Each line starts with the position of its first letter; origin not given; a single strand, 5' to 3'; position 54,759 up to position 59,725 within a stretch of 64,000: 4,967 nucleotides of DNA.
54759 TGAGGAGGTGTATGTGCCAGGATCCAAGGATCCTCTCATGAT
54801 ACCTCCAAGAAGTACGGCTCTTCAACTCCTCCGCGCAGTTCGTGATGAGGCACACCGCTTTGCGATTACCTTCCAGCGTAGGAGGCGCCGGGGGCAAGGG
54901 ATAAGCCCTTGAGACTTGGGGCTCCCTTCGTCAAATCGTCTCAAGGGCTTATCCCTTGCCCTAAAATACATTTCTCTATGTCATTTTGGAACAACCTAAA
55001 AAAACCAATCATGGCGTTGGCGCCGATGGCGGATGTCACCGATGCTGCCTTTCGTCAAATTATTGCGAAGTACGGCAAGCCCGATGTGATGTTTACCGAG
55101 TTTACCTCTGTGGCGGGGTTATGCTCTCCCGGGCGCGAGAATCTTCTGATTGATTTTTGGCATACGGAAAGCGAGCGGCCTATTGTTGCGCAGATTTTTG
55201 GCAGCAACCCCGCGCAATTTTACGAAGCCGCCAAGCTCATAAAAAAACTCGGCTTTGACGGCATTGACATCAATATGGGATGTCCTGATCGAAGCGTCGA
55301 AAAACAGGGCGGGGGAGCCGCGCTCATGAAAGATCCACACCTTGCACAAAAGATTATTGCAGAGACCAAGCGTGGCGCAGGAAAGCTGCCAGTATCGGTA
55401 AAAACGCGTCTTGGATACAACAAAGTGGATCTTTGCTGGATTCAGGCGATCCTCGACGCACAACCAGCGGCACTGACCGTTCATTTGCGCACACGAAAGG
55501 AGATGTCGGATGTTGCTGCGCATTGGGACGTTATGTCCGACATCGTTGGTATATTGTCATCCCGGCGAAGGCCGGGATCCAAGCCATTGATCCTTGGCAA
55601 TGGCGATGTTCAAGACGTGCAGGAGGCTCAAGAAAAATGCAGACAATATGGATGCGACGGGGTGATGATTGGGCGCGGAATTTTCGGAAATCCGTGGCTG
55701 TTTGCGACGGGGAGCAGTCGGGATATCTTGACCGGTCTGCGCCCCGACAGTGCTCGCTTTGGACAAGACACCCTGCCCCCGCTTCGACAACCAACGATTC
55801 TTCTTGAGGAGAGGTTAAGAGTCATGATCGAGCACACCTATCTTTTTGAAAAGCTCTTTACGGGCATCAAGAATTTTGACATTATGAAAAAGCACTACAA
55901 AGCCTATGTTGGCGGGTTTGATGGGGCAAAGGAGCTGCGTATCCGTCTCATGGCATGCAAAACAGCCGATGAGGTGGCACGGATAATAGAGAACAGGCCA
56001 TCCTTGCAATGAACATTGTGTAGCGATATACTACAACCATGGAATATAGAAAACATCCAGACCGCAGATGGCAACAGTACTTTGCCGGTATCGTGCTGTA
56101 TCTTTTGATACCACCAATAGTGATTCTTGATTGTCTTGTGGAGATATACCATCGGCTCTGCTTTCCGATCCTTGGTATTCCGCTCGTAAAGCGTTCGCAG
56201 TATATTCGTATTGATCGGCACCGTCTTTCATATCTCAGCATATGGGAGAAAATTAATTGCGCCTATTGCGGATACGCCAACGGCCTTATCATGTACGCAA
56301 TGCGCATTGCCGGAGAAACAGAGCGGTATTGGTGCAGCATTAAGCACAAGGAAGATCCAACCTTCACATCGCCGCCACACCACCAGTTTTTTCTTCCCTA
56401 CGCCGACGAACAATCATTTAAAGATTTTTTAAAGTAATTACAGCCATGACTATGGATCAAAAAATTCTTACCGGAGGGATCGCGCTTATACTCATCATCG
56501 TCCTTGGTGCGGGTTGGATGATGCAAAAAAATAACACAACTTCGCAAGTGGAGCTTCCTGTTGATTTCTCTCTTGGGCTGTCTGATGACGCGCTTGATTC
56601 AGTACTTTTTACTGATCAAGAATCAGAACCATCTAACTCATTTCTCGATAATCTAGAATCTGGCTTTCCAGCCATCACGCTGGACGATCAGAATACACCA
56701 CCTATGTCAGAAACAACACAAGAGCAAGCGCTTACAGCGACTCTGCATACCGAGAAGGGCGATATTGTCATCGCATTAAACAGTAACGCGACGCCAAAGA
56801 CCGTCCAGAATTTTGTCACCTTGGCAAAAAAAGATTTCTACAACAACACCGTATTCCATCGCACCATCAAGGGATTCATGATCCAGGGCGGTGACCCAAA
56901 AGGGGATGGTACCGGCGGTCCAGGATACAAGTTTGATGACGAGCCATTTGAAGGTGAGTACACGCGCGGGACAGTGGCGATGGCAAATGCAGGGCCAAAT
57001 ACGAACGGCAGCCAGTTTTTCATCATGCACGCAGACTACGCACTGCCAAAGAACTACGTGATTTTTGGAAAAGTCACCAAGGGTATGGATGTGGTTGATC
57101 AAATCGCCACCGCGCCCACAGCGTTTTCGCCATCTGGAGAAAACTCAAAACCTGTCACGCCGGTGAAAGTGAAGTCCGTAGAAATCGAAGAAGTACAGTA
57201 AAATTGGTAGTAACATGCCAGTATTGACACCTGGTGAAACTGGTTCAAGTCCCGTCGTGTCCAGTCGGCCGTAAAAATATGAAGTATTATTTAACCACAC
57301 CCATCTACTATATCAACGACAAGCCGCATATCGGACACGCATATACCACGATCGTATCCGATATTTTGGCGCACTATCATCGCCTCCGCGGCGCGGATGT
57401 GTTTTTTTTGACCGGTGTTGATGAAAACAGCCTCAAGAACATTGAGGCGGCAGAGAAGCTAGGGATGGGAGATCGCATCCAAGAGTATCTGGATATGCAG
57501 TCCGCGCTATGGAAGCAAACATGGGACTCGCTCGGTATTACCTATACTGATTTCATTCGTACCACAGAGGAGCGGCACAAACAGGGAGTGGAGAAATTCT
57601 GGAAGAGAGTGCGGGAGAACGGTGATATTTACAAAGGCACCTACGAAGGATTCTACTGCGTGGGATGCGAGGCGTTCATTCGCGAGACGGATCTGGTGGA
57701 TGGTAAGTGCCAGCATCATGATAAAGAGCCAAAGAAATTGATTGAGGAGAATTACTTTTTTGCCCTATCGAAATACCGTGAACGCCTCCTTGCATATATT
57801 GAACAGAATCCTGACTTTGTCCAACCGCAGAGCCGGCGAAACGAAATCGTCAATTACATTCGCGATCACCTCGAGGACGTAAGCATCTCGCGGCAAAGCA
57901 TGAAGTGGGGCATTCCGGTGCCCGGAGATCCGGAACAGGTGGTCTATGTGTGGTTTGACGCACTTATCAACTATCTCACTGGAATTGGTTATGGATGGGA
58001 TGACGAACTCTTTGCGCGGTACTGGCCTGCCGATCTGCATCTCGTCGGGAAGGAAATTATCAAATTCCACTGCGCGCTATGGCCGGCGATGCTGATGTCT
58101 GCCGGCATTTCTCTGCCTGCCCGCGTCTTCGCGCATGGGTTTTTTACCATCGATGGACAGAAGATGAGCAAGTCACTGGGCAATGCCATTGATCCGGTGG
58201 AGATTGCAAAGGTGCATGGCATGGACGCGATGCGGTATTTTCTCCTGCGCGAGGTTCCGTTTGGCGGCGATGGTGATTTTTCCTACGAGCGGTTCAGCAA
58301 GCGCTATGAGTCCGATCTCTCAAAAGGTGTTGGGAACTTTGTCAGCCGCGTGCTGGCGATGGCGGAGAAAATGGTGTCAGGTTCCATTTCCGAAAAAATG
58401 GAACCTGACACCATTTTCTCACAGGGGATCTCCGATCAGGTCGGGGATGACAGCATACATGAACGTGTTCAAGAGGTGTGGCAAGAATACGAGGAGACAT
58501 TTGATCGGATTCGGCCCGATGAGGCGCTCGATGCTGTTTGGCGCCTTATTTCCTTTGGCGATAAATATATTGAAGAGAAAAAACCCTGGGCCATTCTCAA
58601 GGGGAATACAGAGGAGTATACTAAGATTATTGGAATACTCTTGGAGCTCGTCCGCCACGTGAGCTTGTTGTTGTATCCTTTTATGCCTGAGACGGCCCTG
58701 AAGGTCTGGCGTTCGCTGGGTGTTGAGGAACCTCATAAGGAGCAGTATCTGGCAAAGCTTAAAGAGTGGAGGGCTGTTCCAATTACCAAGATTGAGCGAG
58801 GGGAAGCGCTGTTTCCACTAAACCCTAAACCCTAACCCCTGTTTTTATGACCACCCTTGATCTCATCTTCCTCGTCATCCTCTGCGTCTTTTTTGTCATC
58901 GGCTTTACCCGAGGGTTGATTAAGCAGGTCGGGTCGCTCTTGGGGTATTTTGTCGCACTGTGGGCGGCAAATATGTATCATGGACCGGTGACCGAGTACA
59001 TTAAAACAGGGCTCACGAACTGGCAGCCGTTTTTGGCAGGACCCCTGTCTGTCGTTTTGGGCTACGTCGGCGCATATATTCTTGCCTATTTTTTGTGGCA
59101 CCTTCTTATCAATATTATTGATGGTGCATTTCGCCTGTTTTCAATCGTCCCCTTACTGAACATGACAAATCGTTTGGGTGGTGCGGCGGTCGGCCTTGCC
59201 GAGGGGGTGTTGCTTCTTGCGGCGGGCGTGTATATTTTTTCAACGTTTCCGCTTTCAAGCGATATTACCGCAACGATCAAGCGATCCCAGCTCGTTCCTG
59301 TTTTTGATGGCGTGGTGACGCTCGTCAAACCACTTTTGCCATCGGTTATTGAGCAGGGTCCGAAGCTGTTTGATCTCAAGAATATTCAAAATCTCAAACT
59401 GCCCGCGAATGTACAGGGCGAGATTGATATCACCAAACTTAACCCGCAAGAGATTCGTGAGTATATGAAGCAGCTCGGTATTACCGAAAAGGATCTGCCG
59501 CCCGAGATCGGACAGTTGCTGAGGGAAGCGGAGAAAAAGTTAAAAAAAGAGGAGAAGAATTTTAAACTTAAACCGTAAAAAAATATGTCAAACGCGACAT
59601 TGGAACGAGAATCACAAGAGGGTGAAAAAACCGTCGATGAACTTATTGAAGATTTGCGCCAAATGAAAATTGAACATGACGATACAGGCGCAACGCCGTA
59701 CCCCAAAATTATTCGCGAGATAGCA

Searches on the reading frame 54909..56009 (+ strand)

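Call 86: search_protein_families(library=pfam, proteins=[window:54909-56009:+], max_evalue=0.01)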
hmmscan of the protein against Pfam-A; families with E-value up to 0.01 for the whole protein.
window:54909-56009:+ (367 aa): 1 family
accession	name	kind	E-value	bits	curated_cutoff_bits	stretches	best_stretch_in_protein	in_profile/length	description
PF01207.24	Dus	-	4.2e-58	197.3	20.4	1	37-357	2-299/311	Dihydrouridine synthase (Dus)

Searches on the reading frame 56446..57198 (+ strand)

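Call 86: search_protein_families(library=pfam, proteins=[window:56446-57198:+], max_evalue=0.01)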
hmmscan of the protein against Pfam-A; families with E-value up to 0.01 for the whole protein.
window:56446-57198:+ (251 aa): 1 family
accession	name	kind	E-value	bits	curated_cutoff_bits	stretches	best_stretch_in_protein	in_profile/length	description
PF00160.26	Pro_isomerase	-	4.3e-44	151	21.7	1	99-246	3-158/159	Cyclophilin type peptidyl-prolyl cis-trans isomerase/CLD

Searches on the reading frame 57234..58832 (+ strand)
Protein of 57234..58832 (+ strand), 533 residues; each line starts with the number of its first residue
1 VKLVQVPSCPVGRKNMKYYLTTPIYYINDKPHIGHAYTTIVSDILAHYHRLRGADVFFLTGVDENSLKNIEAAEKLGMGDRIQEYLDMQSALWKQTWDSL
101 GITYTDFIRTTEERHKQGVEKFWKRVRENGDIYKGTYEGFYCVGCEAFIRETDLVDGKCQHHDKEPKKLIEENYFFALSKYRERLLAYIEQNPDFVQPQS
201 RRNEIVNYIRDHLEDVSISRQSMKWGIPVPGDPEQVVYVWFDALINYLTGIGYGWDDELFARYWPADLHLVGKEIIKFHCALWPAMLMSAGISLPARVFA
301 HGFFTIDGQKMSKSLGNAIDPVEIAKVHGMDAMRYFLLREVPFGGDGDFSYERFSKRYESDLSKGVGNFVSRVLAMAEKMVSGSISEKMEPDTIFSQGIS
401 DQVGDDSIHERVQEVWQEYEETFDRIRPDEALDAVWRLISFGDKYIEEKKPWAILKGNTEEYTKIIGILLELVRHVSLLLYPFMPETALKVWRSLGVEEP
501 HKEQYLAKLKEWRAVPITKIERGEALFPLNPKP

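Call 86: search_protein_families(library=pfam, proteins=[window:57234-58832:+], max_evalue=0.01)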
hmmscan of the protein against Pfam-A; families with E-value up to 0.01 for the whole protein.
window:57234-58832:+ (533 aa): 6 families
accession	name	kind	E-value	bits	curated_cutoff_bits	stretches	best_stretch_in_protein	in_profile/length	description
PF09334.17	tRNA-synt_1g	-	2.7e-101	339.6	20.1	2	147-374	157-391/391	tRNA synthetases class I (M)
PF00133.28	tRNA-synt_1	-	1.6e-34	119.8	22.7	2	14-230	21-244/414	tRNA synthetases class I (I, L, M and V)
PF01406.26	tRNA-synt_1e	-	1e-13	51.8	27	2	290-339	232-282/301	tRNA synthetases class I (C) catalytic domain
PF19303.5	Anticodon_3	-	1.9e-09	38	23.5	1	406-501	12-107/152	Anticodon binding domain of methionyl tRNA ligase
PF08264.19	Anticodon_1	-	1e-07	32.4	25.1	1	407-499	3-97/148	Anticodon-binding domain of tRNA ligase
PF01921.24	tRNA-synt_1f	-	0.0077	15.6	27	0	300-342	271-314/360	tRNA synthetases class I (K)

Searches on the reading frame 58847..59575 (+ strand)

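Call 86: search_protein_families(library=pfam, proteins=[window:58847-59575:+], max_evalue=0.01)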
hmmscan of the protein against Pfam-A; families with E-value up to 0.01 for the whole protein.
window:58847-59575:+ (243 aa): 1 family
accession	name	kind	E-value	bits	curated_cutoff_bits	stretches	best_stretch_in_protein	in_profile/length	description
PF02674.22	Colicin_V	-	6.6e-25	88.2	29.3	1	4-156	1-142/144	Colicin V production protein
